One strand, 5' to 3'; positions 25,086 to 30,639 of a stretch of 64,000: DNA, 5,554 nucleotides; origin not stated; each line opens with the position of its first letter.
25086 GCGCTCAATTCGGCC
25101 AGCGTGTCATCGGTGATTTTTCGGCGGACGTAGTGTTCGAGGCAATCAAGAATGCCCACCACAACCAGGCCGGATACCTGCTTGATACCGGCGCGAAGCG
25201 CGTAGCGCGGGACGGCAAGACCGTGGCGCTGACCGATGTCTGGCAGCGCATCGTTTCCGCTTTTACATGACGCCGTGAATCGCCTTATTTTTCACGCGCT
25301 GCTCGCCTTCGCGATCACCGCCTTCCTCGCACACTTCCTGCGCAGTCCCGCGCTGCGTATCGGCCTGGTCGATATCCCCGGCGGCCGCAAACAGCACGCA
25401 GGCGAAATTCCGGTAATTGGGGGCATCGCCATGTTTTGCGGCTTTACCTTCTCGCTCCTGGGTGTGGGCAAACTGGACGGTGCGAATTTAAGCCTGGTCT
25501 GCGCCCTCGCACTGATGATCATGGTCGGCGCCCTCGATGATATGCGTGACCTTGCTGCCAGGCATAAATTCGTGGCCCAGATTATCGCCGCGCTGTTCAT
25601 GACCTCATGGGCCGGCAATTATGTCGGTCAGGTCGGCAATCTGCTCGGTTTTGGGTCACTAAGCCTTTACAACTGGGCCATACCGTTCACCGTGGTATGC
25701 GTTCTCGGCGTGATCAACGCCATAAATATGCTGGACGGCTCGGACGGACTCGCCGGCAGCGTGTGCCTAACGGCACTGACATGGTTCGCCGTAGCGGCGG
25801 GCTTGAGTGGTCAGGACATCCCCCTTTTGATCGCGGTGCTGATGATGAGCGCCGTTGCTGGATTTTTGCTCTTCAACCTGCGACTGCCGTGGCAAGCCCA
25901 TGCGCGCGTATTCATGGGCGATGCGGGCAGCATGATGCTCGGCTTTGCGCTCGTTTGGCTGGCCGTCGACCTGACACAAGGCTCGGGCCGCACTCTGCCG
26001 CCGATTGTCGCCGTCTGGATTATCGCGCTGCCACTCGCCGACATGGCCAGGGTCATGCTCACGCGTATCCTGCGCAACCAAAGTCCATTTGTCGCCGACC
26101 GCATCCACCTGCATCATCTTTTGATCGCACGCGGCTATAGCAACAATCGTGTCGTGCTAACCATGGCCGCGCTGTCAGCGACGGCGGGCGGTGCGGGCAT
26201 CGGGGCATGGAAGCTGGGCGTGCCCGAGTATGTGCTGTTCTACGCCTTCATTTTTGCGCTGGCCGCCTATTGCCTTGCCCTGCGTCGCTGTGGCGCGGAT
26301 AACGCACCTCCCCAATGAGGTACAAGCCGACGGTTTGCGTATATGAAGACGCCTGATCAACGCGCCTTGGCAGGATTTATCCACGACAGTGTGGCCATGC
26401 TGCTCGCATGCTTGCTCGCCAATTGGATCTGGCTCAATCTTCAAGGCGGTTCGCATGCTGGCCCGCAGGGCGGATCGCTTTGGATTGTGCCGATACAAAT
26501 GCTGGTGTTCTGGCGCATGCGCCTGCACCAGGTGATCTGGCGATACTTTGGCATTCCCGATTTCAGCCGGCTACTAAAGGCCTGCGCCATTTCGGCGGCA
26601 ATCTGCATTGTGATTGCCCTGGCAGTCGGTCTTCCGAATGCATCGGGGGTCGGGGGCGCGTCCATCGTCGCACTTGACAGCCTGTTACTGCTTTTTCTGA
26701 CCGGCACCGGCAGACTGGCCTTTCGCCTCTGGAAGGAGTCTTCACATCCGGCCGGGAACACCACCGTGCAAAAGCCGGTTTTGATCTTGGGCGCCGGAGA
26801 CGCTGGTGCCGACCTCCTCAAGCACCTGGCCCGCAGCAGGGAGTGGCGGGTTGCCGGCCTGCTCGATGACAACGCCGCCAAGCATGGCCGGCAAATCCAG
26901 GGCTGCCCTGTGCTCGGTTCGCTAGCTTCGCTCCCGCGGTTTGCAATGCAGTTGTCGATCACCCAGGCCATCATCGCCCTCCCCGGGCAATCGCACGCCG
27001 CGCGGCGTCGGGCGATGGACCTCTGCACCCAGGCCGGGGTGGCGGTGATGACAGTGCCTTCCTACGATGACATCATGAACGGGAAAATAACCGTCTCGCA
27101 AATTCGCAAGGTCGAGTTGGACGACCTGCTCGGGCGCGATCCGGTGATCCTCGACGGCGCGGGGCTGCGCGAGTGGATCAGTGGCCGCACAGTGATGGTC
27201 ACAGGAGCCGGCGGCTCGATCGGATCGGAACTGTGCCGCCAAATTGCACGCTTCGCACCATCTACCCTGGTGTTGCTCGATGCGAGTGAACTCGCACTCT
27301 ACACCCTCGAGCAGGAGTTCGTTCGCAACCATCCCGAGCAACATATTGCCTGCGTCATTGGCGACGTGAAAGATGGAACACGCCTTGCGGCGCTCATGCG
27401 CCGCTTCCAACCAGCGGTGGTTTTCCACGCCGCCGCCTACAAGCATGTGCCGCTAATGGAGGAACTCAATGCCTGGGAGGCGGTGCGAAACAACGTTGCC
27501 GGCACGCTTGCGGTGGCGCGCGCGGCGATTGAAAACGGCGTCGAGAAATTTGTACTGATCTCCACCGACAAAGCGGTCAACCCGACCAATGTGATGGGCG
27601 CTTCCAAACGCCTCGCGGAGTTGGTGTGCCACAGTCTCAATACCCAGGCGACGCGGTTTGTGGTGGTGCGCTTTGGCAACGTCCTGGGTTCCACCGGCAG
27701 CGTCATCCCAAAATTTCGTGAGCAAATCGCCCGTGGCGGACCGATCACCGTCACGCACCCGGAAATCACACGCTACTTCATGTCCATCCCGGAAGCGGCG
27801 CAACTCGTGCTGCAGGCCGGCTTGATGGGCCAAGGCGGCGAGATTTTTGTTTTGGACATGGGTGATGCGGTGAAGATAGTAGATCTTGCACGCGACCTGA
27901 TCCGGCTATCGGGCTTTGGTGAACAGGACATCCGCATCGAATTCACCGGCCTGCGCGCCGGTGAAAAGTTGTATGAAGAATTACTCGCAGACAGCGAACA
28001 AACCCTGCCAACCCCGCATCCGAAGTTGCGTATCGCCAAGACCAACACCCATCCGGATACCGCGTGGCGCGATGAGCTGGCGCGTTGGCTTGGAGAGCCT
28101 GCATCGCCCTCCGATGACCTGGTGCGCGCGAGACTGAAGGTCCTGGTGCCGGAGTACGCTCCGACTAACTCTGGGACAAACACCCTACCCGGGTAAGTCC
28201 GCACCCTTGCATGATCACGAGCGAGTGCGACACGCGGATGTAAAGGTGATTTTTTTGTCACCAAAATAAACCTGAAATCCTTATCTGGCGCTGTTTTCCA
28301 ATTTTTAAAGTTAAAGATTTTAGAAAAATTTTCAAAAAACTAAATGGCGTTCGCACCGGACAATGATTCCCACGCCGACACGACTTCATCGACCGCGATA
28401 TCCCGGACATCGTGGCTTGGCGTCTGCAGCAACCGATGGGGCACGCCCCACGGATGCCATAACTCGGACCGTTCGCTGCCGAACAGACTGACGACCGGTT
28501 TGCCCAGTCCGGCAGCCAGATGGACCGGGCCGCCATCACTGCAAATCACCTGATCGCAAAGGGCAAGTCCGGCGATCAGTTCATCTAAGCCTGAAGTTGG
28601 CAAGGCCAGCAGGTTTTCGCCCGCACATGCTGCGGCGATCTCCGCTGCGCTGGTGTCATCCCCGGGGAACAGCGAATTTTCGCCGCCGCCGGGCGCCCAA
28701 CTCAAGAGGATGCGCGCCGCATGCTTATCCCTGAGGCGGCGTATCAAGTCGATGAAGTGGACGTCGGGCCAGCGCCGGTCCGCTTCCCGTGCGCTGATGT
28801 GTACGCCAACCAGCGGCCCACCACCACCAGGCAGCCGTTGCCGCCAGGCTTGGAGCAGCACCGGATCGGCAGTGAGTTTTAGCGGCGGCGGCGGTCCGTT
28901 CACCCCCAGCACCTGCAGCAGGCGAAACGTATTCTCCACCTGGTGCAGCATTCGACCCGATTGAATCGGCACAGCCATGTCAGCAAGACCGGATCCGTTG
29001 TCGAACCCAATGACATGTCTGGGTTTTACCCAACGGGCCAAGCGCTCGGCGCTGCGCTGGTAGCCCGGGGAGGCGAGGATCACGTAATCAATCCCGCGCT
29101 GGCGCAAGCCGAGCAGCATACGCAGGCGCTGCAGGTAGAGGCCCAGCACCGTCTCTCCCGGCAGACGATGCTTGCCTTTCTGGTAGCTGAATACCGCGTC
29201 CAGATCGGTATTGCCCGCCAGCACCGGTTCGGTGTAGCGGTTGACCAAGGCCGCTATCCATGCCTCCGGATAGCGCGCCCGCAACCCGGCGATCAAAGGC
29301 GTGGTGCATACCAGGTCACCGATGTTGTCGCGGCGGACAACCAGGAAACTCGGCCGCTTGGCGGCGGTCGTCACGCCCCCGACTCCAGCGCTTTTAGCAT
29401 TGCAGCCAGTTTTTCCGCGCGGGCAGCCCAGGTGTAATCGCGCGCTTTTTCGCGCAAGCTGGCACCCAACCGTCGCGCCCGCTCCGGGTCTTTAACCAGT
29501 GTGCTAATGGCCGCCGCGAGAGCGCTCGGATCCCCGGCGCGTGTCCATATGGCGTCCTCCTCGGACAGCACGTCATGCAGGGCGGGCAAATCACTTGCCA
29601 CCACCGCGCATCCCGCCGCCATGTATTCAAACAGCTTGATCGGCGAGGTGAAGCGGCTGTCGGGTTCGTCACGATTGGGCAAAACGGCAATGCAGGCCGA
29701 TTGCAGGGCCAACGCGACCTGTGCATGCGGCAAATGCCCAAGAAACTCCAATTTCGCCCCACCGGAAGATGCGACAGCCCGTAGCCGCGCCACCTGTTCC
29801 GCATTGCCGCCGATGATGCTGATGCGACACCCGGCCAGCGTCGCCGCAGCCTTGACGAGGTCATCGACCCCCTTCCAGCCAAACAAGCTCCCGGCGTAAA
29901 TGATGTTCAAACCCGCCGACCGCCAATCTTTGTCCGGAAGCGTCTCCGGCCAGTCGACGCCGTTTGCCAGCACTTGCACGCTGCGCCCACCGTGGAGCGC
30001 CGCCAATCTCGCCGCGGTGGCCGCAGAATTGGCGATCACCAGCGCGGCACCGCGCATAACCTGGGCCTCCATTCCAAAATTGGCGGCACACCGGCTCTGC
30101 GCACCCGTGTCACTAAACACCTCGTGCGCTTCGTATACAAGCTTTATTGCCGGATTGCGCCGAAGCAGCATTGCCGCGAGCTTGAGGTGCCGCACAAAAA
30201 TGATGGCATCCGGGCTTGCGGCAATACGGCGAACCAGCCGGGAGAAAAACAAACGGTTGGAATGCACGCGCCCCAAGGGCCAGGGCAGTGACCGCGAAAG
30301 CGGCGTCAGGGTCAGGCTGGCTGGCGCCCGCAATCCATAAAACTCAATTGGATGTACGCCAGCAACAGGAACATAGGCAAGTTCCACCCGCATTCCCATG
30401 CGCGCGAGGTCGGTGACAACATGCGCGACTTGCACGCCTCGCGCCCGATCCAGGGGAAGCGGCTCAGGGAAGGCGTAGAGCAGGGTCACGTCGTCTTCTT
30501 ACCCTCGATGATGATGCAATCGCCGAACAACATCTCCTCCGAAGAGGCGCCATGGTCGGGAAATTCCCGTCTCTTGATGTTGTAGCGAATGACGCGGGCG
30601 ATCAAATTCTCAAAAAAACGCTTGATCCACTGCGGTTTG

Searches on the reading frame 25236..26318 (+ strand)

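Call 52: search_protein_families(library=pfam, proteins=[window:25236-26318:+], max_evalue=0.0001)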
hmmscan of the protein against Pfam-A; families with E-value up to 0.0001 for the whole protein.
window:25236-26318:+ (360 aa): 1 family
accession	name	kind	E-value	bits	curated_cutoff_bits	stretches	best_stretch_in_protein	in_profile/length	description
PF00953.26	Glycos_transf_4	-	1e-35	123.5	27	1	85-246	2-159/160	Glycosyl transferase family 4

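Call 88: search_protein_families(library=ncbifam, proteins=[window:25236-26318:+], max_evalue=1e-10)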
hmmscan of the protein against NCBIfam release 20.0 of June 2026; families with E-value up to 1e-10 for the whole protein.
window:25236-26318:+ (360 aa): 3 families
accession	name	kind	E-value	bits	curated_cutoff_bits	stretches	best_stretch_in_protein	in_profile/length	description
TIGR02380.1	ECA_wecA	exception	1.1e-73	248.3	326.05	1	24-351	6-335/346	UDP-N-acetylglucosamine--undecaprenyl-phosphate N-acetylglucosaminephosphotransferase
NF053644.1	MraY_archaea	equivalog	4.2e-19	69.1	450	1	108-314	150-332/340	pseudomurein biosynthesis MraY family phospho-N-acetylmuramoyl-pentapeptide-transferase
TIGR00445.1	mraY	equivalog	5e-13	49.2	192.05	1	53-311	30-304/321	phospho-N-acetylmuramoyl-pentapeptide-transferase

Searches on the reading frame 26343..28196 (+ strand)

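Call 52: search_protein_families(library=pfam, proteins=[window:26343-28196:+], max_evalue=0.0001)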
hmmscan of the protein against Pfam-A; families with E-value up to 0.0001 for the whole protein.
window:26343-28196:+ (617 aa): 8 families
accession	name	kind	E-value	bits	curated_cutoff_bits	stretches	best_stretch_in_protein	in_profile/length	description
PF02719.21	Polysacc_synt_2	-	1.2e-120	402.5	20.2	1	284-565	1-291/293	Polysaccharide biosynthesis protein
PF01370.27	Epimerase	-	1.4e-22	80.7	20.9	1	284-502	1-237/240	NAD dependent epimerase/dehydratase family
PF04321.23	RmlD_sub_bind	-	2.9e-14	53.2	27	1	283-455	2-159/287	RmlD substrate binding domain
PF16363.11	GDP_Man_Dehyd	-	2.4e-11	44.1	27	1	285-409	1-130/332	GDP-mannose 4,6 dehydratase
PF01073.25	3Beta_HSD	-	6.9e-10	38.8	22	1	285-414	1-122/280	3-beta hydroxysteroid dehydrogenase/isomerase family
PF13727.12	CoA_binding_3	-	2e-09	38.2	25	1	114-239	57-175/175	CoA-binding domain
PF08659.16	KR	-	5.3e-05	23.6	22.6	1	283-408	2-136/180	KR domain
PF02629.25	CoA_binding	-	9.6e-05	23.5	22.3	0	144-234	4-89/97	CoA binding domain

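Call 88: search_protein_families(library=ncbifam, proteins=[window:26343-28196:+], max_evalue=1e-10)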
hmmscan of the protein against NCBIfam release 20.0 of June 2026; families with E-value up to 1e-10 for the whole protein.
window:26343-28196:+ (617 aa): 8 families
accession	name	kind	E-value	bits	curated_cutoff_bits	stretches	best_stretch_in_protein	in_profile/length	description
TIGR03589.1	PseB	equivalog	1.3e-56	191.9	407.75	1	280-553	3-267/324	UDP-N-acetylglucosamine 4,6-dehydratase (inverting)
TIGR04130.1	FnlA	equivalog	3.5e-43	147.8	730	1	282-552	5-269/337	UDP-N-acetylglucosamine 4,6-dehydratase/5-epimerase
TIGR03025.1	EPS_sugtrans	subfamily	4.4e-20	72.3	295.55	1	15-259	3-242/445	exopolysaccharide biosynthesis polyprenyl glycosylphosphotransferase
TIGR03023.1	WcaJ_sugtrans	equivalog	3.1e-15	56.4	410.75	1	15-258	3-246/453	undecaprenyl-phosphate glucose phosphotransferase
TIGR01179.1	galE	equivalog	2.9e-14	52.6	262.3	1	284-451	2-180/332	UDP-glucose 4-epimerase GalE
TIGR01214.1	rmlD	equivalog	6.6e-14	51.7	224.05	1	283-458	1-163/285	dTDP-4-dehydrorhamnose reductase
TIGR03570.1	NeuD_NnaD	subfamily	2.2e-11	43.7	160.8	0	146-243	2-94/202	NeuD/PglB/VioB family sugar acetyltransferase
TIGR04180.1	EDH_00030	hypoth_equivalog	6e-11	42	475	0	284-410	1-123/297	NAD-dependent 4,6-dehydratase LegB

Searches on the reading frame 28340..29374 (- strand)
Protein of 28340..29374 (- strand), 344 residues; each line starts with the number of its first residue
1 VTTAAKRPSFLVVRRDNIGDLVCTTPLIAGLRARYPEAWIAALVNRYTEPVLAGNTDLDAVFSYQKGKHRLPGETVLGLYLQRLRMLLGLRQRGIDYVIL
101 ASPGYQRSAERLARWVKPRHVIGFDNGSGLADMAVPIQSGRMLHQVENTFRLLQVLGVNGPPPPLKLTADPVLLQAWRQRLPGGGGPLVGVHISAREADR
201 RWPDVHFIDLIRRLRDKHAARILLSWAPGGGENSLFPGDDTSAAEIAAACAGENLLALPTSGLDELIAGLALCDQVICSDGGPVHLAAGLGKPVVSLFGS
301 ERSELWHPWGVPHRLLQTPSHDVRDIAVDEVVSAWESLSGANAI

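Call 52: search_protein_families(library=pfam, proteins=[window:28340-29374:-], max_evalue=0.0001)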
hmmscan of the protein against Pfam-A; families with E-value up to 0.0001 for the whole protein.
window:28340-29374:- (344 aa): 1 family
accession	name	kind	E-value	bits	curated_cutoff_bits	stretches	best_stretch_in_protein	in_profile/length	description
PF01075.23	Glyco_transf_9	-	1.4e-24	87.2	22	1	87-311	5-222/247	Glycosyltransferase family 9 (heptosyltransferase)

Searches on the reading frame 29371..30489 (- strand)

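Call 52: search_protein_families(library=pfam, proteins=[window:29371-30489:-], max_evalue=0.0001)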
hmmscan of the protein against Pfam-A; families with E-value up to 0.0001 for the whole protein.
window:29371-30489:- (372 aa): 5 families
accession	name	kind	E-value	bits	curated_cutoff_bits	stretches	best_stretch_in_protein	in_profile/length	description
PF13692.12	Glyco_trans_1_4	-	1.3e-21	77.8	27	1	195-334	3-142/142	Glycosyl transferases group 1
PF00534.26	Glycos_transf_1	-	6.6e-20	71.8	26.4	1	196-344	18-168/172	Glycosyl transferases group 1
PF13524.12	Glyco_trans_1_2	-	1.7e-17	64.1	25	1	211-362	5-143/144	Glycosyl transferase-like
PF13439.12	Glyco_transf_4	-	3.2e-10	40.7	28.5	1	19-179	6-167/170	Glycosyltransferase Family 4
PF13579.12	Glyco_trans_4_4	-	9.1e-07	29.8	29.7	1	18-177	4-158/158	Glycosyl transferase 4-like domain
